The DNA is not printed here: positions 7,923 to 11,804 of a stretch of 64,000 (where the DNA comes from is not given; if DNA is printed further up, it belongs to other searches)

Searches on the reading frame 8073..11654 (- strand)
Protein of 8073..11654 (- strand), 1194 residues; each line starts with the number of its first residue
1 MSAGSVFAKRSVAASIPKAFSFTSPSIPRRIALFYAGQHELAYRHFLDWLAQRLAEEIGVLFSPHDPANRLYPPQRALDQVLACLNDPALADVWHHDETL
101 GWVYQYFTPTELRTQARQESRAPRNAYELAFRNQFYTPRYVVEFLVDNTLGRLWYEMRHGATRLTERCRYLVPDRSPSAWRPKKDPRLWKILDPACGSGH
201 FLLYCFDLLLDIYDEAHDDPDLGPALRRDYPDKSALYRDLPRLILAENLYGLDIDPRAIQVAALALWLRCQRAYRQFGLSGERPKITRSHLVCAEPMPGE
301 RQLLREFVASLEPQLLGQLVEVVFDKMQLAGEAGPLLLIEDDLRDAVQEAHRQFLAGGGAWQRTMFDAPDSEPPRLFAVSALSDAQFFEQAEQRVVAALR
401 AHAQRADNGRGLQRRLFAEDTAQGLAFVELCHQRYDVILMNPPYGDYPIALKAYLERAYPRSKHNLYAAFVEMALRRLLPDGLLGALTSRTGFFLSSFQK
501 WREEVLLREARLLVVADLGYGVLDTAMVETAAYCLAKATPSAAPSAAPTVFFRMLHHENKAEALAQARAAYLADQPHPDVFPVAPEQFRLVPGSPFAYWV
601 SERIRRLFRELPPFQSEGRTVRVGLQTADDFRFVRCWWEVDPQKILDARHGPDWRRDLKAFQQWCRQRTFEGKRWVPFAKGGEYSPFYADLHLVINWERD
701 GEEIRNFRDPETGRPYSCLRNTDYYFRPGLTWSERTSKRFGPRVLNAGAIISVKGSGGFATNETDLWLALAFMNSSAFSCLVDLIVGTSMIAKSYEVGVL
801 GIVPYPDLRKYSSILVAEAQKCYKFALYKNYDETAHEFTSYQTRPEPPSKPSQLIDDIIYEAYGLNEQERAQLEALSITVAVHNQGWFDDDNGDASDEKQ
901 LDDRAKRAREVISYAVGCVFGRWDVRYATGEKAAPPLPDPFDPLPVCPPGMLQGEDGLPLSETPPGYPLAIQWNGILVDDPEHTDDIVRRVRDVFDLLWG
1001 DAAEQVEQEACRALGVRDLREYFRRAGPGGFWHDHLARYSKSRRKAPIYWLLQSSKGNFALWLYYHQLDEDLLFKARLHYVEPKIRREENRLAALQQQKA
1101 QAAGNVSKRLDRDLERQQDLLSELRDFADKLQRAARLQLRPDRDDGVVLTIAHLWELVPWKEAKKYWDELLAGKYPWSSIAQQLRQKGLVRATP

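Call 6: search_protein_families(library=pfam, proteins=[window:8073-11654:-])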
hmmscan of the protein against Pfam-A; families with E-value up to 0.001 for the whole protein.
window:8073-11654:- (1194 aa): 2 families
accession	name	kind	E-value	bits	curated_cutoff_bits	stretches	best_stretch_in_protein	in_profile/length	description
PF07669.17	Eco57I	-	3.2e-15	57.1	25.3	1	247-518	1-165/171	Eco57I restriction-modification methylase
PF20473.4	MmeI_Mtase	-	2.2e-06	27.5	27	1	190-273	22-89/259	MmeI, DNA-methyltransferase domain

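Call 7: search_protein_families(library=padloc, proteins=[window:8073-11654:-])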
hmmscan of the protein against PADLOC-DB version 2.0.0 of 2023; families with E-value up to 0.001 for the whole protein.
window:8073-11654:- (1194 aa): 42 families (the best 25 are shown)
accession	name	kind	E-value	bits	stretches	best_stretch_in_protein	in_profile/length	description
PDLC02527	PglX|PglXI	-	0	1089.9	1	30-1184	133-1266/1332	PglX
PDLC02526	PglX|PglXI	-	6.2e-162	538.3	1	42-536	135-637/640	PglX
PDLC02521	PglX|PglXI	-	1.7e-139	464.8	2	401-1150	449-1159/1174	PglX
PDLC03600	REase_MTase_IIG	-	1.1e-124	415.7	3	404-840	466-877/1205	Type IIG restriction enzyme-methyltransferase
PDLC02532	PglX|PglXI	-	2.7e-124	413.9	1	549-1184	2-600/682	PglX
PDLC02523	PglX|PglXI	-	8.6e-89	296.8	3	164-777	305-880/1428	PglX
PDLC02518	PglX|PglXI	-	5.7e-82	274.1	4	161-644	281-729/1412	PglX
PDLC02524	PglX|PglXI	-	7.3e-72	240.9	2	431-824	294-659/722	PglX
PDLC02516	PglX|PglXI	-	5.4e-63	211.6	3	581-804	27-230/593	PglX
PDLC02525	PglX|PglXI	-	1.7e-54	183.6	2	39-342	135-415/607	PglX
PDLC02519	PglX|PglXI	-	2.7e-54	182.3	1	91-782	180-815/1241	PglX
PDLC02641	DrmMI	-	2e-50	169.7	3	37-271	141-369/1161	DrmMI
PDLC02522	PglX|PglXI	-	2.3e-44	149.5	3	429-776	598-917/1218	PglX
PDLC02517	PglX|PglXI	-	1.3e-38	131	2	433-804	13-353/707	PglX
PDLC02528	PglX|PglXI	-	5.9e-37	125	3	416-641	453-665/1125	PglX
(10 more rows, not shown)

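Call 66: search_protein_families(library=ncbifam, proteins=[window:8073-11633:-])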
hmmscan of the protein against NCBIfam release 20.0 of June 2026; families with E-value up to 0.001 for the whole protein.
window:8073-11633:- (1187 aa): 5 families
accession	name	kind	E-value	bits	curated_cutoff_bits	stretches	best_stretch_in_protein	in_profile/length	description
NF033452.1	BREX_1_MTaseX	exception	2.8e-213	711.1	500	1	31-1149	152-1209/1210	BREX-1 system adenine-specific DNA-methyltransferase PglX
NF033455.1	BREX_6_MTaseX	exception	4.2e-109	365.8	900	3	180-778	328-886/1319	BREX-6 system adenine-specific DNA-methyltransferase PglX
NF033454.1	BREX_5_MTaseX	exception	6.7e-88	295.7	900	4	153-635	274-719/1404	BREX-5 system adenine-specific DNA-methyltransferase PglX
NF033451.1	BREX_2_MTaseX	equivalog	4.6e-08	31.3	400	1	27-214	102-255/1185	BREX-2 system adenine-specific DNA-methyltransferase PglX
NF047738.1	antiphage_MADS2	equivalog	0.00016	20.1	720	0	183-268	334-414/654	methylation-associated defense system DNA methyltransferase MAD2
